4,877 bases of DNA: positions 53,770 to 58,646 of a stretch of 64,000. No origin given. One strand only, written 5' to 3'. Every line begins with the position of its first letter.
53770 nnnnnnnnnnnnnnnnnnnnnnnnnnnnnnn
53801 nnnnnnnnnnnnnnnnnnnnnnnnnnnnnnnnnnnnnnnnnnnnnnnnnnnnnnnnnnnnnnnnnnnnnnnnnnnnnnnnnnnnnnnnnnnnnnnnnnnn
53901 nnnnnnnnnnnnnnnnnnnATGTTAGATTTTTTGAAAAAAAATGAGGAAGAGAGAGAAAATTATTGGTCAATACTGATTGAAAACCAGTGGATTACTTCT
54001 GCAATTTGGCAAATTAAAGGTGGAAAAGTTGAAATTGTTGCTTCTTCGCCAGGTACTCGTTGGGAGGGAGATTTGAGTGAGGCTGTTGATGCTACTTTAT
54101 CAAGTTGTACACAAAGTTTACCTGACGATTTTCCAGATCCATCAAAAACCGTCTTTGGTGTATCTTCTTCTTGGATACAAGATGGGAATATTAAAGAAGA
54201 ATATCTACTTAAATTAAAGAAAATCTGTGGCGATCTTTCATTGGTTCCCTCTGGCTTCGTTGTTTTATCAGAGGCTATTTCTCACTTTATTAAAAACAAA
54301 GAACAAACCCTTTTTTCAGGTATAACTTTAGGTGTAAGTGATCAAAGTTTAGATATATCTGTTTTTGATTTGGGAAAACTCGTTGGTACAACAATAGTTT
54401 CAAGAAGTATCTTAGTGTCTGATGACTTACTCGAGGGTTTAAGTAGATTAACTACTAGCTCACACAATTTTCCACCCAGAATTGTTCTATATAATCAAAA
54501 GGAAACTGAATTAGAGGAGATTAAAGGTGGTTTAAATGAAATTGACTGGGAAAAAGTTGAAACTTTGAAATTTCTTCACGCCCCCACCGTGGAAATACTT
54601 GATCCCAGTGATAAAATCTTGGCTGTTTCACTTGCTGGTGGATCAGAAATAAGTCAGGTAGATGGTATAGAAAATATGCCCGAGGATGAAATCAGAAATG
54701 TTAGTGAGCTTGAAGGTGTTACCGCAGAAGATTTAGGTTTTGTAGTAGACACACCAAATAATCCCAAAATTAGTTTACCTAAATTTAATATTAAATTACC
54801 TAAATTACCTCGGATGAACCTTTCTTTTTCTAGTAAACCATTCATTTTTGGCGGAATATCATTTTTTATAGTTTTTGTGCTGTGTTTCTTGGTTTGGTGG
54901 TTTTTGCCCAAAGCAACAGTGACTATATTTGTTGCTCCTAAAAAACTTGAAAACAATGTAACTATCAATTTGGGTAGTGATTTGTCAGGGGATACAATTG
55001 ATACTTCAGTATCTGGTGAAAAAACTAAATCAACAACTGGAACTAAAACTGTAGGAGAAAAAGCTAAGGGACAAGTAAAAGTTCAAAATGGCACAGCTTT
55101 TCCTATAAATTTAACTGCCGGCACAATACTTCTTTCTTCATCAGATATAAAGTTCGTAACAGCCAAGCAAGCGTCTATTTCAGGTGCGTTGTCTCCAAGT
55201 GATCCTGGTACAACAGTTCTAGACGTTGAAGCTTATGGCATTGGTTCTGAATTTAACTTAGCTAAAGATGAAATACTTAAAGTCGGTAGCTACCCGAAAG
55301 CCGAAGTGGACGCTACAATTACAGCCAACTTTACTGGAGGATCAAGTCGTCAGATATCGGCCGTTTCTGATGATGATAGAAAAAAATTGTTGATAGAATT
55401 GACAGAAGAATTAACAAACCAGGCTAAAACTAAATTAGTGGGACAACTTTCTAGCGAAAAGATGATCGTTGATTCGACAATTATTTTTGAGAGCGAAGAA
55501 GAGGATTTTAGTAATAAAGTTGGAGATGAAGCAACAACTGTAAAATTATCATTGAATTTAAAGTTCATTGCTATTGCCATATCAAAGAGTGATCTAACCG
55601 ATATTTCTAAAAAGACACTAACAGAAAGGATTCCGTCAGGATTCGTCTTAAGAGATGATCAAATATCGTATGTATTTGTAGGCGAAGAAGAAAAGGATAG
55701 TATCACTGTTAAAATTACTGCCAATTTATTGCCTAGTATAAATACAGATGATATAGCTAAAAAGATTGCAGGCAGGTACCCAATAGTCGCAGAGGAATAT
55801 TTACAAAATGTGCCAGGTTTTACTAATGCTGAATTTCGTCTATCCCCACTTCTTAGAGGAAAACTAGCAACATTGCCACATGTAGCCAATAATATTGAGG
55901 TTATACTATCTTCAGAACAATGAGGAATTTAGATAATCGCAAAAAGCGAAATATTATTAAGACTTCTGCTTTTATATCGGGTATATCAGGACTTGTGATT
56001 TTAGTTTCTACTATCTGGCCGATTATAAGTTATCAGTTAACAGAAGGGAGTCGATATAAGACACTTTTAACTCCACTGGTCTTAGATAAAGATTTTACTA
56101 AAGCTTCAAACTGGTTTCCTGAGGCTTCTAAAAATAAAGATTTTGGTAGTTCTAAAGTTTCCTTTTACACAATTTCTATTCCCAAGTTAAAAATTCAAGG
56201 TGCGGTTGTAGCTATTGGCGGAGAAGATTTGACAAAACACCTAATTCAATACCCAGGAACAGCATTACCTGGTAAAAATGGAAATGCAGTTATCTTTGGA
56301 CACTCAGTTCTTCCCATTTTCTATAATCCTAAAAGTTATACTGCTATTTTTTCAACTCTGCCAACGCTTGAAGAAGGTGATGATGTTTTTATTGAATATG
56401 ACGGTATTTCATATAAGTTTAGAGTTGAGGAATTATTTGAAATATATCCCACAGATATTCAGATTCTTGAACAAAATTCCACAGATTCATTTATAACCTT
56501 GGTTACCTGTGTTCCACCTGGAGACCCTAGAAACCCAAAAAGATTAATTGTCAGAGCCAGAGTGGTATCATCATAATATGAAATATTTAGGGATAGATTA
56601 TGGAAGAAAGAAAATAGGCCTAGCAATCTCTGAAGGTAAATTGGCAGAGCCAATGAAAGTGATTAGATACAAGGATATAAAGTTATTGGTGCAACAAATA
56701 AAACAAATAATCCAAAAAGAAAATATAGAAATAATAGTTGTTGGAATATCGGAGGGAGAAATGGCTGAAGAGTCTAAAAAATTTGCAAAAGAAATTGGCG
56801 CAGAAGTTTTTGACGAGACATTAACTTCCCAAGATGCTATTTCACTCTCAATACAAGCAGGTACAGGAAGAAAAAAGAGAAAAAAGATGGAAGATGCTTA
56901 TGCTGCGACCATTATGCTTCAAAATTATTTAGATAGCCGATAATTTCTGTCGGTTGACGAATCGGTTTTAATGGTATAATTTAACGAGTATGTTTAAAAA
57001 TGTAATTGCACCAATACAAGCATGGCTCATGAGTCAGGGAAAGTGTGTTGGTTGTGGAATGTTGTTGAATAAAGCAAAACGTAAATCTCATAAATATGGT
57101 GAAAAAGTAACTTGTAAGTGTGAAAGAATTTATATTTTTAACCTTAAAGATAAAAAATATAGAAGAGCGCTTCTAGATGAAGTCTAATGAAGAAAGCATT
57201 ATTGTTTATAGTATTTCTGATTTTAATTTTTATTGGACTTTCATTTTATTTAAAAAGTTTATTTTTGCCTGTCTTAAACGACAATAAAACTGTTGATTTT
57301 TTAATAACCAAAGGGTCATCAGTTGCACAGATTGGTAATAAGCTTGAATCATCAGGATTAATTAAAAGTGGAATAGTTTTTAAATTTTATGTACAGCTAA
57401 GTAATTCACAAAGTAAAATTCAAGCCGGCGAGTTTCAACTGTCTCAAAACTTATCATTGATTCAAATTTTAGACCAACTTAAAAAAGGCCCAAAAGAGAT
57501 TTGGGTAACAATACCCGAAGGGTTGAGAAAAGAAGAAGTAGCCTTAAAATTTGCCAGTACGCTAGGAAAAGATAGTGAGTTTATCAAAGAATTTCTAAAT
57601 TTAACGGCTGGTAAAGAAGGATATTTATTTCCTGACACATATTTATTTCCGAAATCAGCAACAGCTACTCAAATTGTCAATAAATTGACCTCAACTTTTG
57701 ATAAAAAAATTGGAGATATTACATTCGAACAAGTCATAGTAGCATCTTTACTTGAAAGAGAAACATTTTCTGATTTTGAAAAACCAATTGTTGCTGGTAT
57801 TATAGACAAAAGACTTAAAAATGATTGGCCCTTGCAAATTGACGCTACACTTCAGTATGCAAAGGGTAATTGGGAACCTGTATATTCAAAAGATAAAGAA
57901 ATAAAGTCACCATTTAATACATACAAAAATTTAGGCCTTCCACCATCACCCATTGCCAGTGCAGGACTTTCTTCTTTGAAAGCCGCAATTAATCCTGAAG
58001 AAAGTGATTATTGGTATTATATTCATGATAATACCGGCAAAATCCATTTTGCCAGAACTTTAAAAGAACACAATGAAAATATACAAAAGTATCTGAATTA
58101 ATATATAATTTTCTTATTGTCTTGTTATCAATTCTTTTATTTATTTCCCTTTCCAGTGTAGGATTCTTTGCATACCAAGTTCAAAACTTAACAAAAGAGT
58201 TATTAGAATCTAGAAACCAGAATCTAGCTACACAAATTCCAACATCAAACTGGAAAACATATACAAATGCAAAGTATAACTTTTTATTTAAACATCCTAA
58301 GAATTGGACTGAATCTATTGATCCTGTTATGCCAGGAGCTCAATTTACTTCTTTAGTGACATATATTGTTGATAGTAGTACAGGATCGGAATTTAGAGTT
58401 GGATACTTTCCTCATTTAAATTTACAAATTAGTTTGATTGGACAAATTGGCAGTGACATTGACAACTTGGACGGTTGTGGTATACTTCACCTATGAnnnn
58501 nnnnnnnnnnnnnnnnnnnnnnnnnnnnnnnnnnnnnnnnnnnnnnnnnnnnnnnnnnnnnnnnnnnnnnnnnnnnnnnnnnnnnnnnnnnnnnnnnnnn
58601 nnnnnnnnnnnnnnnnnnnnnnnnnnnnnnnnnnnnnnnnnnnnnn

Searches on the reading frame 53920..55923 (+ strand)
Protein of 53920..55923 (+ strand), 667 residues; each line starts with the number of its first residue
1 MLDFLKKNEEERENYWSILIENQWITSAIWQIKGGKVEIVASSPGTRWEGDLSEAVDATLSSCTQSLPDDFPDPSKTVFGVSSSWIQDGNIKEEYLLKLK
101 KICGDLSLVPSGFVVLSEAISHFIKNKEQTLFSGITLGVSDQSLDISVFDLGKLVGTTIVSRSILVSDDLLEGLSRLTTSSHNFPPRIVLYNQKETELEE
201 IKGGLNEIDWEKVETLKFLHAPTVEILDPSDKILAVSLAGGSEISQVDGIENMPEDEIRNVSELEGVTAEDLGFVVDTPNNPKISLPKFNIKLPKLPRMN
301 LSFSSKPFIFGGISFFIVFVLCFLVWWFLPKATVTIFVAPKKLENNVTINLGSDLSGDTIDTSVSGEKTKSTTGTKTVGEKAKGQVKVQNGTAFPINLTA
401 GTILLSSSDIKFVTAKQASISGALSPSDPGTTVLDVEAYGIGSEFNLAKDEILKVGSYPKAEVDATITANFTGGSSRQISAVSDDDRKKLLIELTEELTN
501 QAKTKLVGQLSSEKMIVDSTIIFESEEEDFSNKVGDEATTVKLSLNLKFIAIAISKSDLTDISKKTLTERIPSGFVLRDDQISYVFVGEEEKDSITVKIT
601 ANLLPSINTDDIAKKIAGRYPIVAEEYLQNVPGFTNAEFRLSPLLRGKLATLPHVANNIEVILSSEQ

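Call 8: search_protein_families(library=pfam, proteins=[window:53920-55923:+], max_evalue=0.01)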
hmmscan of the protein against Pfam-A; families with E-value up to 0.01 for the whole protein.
window:53920-55923:+ (667 aa): 1 family
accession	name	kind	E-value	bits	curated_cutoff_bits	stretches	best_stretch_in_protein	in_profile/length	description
PF04865.19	Baseplate_J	-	0.00085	19.1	21.1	1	378-475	19-110/255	Baseplate J-like protein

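Call 40: search_protein_families(library=ncbifam, proteins=[window:53920-55923:+], max_evalue=0.01)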
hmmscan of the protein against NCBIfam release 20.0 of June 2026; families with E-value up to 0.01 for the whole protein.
window:53920-55923:+ (667 aa): 0 families

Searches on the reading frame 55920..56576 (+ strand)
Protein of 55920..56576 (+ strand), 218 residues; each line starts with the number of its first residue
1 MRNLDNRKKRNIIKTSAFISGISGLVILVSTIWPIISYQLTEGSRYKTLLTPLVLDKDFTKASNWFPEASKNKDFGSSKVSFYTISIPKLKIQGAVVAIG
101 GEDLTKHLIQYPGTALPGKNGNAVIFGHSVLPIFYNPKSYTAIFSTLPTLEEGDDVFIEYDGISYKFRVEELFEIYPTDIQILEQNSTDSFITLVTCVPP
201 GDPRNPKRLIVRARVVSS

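Call 8: search_protein_families(library=pfam, proteins=[window:55920-56576:+], max_evalue=0.01)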
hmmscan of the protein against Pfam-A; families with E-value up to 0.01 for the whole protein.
window:55920-56576:+ (218 aa): 1 family
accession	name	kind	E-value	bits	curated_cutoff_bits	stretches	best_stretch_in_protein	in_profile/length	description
PF04203.18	Sortase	-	4.7e-25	88.2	26.6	1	85-215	1-124/125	Sortase domain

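Call 40: search_protein_families(library=ncbifam, proteins=[window:55920-56576:+], max_evalue=0.01)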
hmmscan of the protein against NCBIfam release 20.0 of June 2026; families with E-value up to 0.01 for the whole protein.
window:55920-56576:+ (218 aa): 7 families
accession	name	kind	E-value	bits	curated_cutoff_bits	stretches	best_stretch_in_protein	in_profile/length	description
NF033745.1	class_C_sortase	subfamily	1.3e-15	57.7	160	1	77-213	88-218/220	class C sortase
TIGR01076.1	sortase_fam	subfamily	7.4e-14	51.7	39.35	1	85-214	3-126/136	sortase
NF033747.1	class_E_sortase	subfamily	2.3e-11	44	160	1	77-216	66-206/211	class E sortase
NF058671.1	sortase_SrtD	exception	9.4e-11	41.7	140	1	23-213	8-185/187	class D sortase, LPxTATN-specific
NF033746.1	class_D_sortase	subfamily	7.6e-10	38.7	165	1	84-216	12-134/135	class D sortase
NF033748.1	class_F_sortase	subfamily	6.2e-06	25.9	166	1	111-176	50-110/155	class F sortase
TIGR03784.1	marine_sortase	equivalog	0.0045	16.6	158.25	0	114-212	84-173/174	class GN sortase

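Call 41: search_solved_structures(query=window:55920-56576:+, max_evalue=0.001)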
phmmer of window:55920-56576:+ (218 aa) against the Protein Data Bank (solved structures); distinct sequences matched with E-value up to 0.001: 22.
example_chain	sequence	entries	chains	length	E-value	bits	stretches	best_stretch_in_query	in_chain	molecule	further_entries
4d70_A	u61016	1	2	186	2.9e-10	43.4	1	44-215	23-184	SORTASE FAMILY PROTEIN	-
24rr_A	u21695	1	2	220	3.2e-10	43.3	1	85-213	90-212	Ebp pilus assembly class C sortase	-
8gr6_A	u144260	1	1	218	4.7e-07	32.9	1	85-214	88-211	Sortase-like protein, putative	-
5k9a_A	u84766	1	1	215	5.7e-07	32.7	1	108-216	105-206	Putative fimbrial associated sortase-like protein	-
6bwe_A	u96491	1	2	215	6.6e-07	32.5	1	108-216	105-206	Putative fimbrial associated sortase-like protein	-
4d7w_A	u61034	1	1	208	1.8e-06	31.1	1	62-214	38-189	SORTASE FAMILY PROTEIN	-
8guu_A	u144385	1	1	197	6.6e-06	29.2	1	85-214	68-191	Sortase-like protein, putative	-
2kw8_A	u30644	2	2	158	9.4e-06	28.7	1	118-216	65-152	LPXTG-site transpeptidase family protein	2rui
7d6p_A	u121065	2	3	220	2.3e-05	27.4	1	85-213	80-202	Sortase family protein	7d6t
6ixz_A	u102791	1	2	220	2.4e-05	27.4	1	85-213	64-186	Sortase family protein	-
2ln7_A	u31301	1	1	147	8.5e-05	25.6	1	85-216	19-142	LPXTG-site transpeptidase family protein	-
4g1j_A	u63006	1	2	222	0.00011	25.2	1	87-214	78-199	Sortase family protein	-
3rbi_A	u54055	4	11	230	0.00012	25.1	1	87-214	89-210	Sortase family protein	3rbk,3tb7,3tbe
3rcc_A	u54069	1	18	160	0.00015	24.8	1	114-215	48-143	Sortase SrtA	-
7s56_A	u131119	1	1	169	0.00017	24.6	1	115-215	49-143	Class A sortase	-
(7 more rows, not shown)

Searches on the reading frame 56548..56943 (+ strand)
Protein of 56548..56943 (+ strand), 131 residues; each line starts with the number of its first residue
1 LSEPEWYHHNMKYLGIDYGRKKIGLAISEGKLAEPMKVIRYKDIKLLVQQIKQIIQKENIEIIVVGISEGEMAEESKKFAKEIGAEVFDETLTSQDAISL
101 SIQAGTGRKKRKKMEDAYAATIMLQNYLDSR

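Call 8: search_protein_families(library=pfam, proteins=[window:56548-56943:+], max_evalue=0.01)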
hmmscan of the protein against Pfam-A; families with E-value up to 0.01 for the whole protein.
window:56548-56943:+ (131 aa): 1 family
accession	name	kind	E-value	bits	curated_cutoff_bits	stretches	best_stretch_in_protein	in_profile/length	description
PF03652.20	RuvX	-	8.3e-25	88.1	29.2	1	11-130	1-134/134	Holliday junction resolvase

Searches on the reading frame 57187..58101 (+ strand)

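Call 8: search_protein_families(library=pfam, proteins=[window:57187-58101:+], max_evalue=0.01)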
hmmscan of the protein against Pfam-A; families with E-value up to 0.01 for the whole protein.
window:57187-58101:+ (304 aa): 1 family
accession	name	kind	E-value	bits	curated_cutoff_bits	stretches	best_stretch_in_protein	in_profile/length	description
PF02618.21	YceG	-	2e-73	247.7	32.4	1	39-301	2-275/275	YceG-like family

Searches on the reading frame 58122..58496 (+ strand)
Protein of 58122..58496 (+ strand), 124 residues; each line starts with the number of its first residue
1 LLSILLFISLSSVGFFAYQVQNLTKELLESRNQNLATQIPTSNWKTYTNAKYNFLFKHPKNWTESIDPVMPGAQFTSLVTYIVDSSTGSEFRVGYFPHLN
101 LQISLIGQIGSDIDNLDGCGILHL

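Call 75: search_protein_families(library=pfam, proteins=[window:58122-58496:+], max_evalue=0.1)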
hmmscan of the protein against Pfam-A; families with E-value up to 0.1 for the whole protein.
window:58122-58496:+ (124 aa): 1 family
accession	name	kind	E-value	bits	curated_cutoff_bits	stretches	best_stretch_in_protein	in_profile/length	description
PF18933.6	PsbP_2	-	0.00012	22.6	27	1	4-64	3-64/184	PsbP-like protein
